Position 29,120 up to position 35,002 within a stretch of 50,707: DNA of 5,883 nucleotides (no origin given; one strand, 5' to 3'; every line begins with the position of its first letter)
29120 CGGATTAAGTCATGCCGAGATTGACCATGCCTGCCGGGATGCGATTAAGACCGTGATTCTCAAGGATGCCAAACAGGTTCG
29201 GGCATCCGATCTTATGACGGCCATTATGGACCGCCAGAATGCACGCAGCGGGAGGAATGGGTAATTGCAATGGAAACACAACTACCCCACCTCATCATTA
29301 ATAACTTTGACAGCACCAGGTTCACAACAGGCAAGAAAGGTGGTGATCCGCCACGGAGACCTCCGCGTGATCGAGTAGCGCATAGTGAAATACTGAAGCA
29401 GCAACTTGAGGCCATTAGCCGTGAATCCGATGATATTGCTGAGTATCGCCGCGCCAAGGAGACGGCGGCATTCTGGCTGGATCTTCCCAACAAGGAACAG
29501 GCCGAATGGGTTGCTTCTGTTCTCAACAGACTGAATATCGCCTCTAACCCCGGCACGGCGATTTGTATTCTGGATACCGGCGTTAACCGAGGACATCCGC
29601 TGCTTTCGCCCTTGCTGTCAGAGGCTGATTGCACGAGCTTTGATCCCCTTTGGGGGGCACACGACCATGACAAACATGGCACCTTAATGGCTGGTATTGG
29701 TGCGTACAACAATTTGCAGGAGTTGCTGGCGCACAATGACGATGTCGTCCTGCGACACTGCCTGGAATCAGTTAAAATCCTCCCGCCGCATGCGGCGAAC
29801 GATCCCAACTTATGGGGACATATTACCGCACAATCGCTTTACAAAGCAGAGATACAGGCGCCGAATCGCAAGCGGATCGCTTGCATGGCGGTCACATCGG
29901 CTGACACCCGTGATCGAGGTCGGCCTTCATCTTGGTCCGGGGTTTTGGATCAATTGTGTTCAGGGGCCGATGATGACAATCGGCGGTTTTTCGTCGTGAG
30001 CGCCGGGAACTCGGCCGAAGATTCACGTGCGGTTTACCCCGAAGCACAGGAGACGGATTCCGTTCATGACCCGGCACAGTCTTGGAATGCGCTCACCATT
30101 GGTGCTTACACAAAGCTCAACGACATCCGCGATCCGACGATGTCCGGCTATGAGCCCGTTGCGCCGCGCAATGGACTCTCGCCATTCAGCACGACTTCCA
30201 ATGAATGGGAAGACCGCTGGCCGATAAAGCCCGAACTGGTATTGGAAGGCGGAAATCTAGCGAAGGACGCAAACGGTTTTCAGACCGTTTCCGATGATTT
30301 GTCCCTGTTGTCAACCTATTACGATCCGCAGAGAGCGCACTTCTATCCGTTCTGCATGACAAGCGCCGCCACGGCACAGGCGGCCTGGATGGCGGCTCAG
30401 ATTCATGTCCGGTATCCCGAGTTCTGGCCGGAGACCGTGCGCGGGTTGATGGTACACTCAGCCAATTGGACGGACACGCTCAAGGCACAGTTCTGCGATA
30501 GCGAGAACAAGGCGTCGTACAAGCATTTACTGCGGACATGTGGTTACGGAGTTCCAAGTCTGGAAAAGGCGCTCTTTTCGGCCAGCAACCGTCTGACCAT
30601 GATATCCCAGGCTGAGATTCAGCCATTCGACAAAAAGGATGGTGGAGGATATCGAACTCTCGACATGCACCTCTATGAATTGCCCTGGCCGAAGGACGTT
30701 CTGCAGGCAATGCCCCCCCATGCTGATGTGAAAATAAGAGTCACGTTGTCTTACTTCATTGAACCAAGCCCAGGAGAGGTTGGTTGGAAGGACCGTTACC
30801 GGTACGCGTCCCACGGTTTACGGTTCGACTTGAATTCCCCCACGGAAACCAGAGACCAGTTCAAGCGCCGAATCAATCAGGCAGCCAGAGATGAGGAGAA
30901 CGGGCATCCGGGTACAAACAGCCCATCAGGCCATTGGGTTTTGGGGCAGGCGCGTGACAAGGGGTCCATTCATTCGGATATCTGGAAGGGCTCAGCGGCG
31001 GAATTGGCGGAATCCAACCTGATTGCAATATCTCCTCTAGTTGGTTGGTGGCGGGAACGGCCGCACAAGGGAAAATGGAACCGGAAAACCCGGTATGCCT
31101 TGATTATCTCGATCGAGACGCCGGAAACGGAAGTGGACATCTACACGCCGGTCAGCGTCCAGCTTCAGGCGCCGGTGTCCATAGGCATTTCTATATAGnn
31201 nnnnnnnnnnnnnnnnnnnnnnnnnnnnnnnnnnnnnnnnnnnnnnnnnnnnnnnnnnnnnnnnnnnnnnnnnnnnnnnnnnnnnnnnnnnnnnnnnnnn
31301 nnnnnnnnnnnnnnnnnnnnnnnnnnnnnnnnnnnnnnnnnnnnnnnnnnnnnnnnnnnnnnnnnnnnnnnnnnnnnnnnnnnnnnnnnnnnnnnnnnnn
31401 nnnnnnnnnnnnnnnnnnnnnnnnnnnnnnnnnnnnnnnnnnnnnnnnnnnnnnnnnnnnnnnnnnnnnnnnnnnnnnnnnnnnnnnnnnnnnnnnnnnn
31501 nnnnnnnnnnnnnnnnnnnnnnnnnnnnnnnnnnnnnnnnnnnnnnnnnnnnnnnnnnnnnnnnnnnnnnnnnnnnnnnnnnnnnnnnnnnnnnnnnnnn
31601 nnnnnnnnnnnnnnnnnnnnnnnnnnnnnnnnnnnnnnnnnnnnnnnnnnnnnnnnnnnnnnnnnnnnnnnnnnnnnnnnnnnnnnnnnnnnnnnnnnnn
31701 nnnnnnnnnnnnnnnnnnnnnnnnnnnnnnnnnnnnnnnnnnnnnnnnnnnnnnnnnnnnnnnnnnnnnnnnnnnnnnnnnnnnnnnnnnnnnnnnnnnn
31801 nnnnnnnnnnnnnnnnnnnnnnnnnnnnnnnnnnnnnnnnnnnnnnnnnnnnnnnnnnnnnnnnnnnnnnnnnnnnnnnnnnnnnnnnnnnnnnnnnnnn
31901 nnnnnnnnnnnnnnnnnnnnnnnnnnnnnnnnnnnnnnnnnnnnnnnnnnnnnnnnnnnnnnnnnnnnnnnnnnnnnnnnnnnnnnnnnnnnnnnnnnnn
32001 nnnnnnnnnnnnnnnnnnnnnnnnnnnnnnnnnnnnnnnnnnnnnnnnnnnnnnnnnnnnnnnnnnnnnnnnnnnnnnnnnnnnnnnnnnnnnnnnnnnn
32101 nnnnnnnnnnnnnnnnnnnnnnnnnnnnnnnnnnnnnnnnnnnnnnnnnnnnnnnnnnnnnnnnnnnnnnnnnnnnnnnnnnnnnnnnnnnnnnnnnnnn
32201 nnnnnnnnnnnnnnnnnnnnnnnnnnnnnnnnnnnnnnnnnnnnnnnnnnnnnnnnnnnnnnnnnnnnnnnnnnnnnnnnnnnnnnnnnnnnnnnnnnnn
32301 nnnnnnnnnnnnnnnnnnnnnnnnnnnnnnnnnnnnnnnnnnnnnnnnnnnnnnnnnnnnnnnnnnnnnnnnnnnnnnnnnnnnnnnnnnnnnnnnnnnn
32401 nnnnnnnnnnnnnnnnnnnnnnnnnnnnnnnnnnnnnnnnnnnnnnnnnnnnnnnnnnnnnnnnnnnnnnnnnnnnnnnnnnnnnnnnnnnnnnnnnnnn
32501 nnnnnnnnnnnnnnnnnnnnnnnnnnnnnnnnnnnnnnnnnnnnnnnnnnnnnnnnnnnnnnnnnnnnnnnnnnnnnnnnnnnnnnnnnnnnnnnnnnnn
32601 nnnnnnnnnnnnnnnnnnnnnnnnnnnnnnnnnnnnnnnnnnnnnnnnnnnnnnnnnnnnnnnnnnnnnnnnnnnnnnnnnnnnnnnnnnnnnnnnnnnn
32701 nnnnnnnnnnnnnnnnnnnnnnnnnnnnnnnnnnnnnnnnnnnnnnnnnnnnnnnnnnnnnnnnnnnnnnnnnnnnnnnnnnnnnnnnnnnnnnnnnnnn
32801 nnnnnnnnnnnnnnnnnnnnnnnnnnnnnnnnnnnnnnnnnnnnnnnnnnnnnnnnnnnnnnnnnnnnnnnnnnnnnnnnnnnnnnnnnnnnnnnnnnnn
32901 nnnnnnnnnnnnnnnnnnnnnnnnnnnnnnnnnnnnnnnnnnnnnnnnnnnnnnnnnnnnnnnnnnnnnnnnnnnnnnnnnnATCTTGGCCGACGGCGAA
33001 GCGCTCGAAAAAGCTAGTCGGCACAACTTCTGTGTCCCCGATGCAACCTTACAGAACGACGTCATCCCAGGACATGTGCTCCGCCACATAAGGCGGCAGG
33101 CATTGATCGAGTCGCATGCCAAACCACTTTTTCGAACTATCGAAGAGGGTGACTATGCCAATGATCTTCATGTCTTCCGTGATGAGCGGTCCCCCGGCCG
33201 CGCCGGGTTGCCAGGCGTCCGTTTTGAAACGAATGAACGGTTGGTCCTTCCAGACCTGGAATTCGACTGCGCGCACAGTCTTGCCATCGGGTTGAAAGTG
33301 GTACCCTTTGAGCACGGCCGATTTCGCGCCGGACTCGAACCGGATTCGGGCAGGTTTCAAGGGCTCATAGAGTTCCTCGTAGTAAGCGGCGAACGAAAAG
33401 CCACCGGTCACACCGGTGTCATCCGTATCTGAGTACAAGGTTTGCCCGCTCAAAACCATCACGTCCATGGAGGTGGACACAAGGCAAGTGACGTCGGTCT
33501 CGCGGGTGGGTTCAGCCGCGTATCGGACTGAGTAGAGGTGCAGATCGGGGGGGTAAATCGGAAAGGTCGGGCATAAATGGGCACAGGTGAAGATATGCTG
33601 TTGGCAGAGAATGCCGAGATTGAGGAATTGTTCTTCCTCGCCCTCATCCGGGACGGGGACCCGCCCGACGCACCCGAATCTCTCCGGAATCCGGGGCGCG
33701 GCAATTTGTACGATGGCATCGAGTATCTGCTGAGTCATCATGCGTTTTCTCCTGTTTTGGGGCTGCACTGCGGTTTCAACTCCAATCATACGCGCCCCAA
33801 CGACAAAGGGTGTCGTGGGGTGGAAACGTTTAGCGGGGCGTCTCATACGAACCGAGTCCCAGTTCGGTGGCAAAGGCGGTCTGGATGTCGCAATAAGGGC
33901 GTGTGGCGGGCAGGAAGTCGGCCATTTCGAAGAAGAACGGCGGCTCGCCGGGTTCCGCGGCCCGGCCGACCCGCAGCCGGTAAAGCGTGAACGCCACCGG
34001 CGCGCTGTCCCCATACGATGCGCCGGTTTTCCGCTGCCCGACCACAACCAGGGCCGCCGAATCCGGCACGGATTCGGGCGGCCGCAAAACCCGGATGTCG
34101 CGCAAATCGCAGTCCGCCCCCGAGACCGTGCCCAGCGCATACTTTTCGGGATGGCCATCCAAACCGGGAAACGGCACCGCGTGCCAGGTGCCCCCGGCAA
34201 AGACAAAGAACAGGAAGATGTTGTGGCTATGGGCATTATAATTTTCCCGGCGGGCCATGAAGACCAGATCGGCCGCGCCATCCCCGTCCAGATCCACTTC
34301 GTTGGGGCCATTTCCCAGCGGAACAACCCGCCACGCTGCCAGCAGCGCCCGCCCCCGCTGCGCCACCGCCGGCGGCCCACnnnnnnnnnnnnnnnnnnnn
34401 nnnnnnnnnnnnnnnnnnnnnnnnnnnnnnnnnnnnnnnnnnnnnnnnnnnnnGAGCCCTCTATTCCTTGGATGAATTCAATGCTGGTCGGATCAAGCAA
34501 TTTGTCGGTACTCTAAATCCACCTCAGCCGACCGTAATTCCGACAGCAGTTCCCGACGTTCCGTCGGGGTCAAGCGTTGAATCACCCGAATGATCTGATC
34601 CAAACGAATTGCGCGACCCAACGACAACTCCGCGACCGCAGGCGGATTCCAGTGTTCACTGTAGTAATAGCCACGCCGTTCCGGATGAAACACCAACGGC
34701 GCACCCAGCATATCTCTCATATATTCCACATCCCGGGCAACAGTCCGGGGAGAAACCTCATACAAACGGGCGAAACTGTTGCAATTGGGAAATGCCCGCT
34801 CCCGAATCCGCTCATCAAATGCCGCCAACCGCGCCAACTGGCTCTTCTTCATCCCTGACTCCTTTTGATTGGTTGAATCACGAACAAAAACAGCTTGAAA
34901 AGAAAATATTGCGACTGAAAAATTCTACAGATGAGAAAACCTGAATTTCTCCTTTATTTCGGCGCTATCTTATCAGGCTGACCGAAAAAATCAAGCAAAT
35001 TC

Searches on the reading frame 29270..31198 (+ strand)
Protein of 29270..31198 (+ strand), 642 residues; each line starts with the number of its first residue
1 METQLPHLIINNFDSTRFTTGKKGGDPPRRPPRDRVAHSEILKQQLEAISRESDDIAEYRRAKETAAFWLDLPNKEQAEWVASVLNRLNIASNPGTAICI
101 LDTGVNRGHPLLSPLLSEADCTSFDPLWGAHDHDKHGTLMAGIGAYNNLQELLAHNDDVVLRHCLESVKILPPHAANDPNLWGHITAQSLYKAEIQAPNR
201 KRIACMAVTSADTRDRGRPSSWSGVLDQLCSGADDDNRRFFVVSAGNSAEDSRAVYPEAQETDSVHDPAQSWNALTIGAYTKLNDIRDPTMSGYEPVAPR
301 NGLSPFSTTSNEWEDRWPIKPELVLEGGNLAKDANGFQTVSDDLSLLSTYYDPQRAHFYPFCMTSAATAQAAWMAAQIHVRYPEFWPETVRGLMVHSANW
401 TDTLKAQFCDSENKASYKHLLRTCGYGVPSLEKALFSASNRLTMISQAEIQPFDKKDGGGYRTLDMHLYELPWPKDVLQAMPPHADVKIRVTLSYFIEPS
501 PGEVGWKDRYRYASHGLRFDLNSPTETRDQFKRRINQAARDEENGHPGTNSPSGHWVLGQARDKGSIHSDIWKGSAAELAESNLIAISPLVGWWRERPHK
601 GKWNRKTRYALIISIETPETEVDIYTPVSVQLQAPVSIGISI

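Call 8: search_protein_families(library=pfam, proteins=[window:29270-31198:+], max_evalue=0.001)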
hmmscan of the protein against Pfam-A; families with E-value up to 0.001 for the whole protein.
window:29270-31198:+ (642 aa): 1 family
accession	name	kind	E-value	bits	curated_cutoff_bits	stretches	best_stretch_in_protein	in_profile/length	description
PF00082.27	Peptidase_S8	-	8.3e-64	216.1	21.8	1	95-427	3-288/288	Subtilase family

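Call 90: search_protein_families(library=padloc, proteins=[window:29270-31198:+], max_evalue=0.001)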
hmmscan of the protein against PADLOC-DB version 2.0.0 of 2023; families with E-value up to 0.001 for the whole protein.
window:29270-31198:+ (642 aa): 7 families
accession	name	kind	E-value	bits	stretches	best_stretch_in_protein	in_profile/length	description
PDLC02198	IetS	-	2.1e-35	119.9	1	92-634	250-781/795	-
PDLC04233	IetS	-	5.6e-24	82.2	1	266-637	498-849/855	-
PDLC02201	IetS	-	4.8e-19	66.1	1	97-451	256-569/781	-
PDLC02197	IetS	-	8.9e-18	61.9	1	92-452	255-579/749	-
PDLC02199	IetS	-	3.2e-07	26.9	1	97-452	317-648/826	-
PDLC03014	subtilase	-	5.6e-07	27.4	1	92-399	170-376/391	-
PDLC02200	IetS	-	0.00036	16.8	1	168-342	337-506/780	-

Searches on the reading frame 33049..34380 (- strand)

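Call 4: search_protein_families(library=pfam, proteins=[window:33049-34380:-], max_evalue=0.01)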
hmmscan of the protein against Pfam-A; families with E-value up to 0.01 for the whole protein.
window:33049-34380:- (443 aa): 1 family
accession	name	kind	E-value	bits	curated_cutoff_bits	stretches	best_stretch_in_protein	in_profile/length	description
PF13365.12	Trypsin_2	-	0.0034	18.6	27.6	1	353-409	81-144/144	Trypsin-like peptidase domain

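Call 90: search_protein_families(library=padloc, proteins=[window:33049-34380:-], max_evalue=0.001)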
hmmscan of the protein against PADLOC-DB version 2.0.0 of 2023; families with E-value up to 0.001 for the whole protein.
window:33049-34380:- (443 aa): 0 families

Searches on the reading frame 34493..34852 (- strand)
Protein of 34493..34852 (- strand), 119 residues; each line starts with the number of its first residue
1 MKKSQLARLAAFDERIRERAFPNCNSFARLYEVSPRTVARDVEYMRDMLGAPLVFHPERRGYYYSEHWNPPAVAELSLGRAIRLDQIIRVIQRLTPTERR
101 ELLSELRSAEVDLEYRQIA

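Call 4: search_protein_families(library=pfam, proteins=[window:34493-34852:-], max_evalue=0.01)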
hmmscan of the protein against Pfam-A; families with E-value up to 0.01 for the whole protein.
window:34493-34852:- (119 aa): 1 family
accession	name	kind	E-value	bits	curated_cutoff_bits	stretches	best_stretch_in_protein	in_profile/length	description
PF08279.18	HTH_11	-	0.0019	18.5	25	1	25-62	19-54/55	HTH domain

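Call 5: search_protein_families(library=ncbifam, proteins=[window:34493-34852:-], max_evalue=0.01)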
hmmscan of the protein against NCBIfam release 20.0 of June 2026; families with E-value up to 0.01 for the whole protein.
window:34493-34852:- (119 aa): 0 families

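Call 6: search_protein_families(library=padloc, proteins=[window:34493-34852:-], max_evalue=0.01)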
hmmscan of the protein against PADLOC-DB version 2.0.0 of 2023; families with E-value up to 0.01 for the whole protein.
window:34493-34852:- (119 aa): 1 family
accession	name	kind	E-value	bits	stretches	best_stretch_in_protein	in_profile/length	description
PDLC01457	WYL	-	2.5e-06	25.2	1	5-68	2-63/229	"CAS-I,CAS-II,CAS-III,CAS-IV,CAS-V,CAS-VI; associated_signaling"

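Call 60: search_protein_families(library=phrogs, proteins=[window:34493-34852:-], max_evalue=0.01)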
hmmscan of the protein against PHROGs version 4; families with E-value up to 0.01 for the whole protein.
window:34493-34852:- (119 aa): 0 families
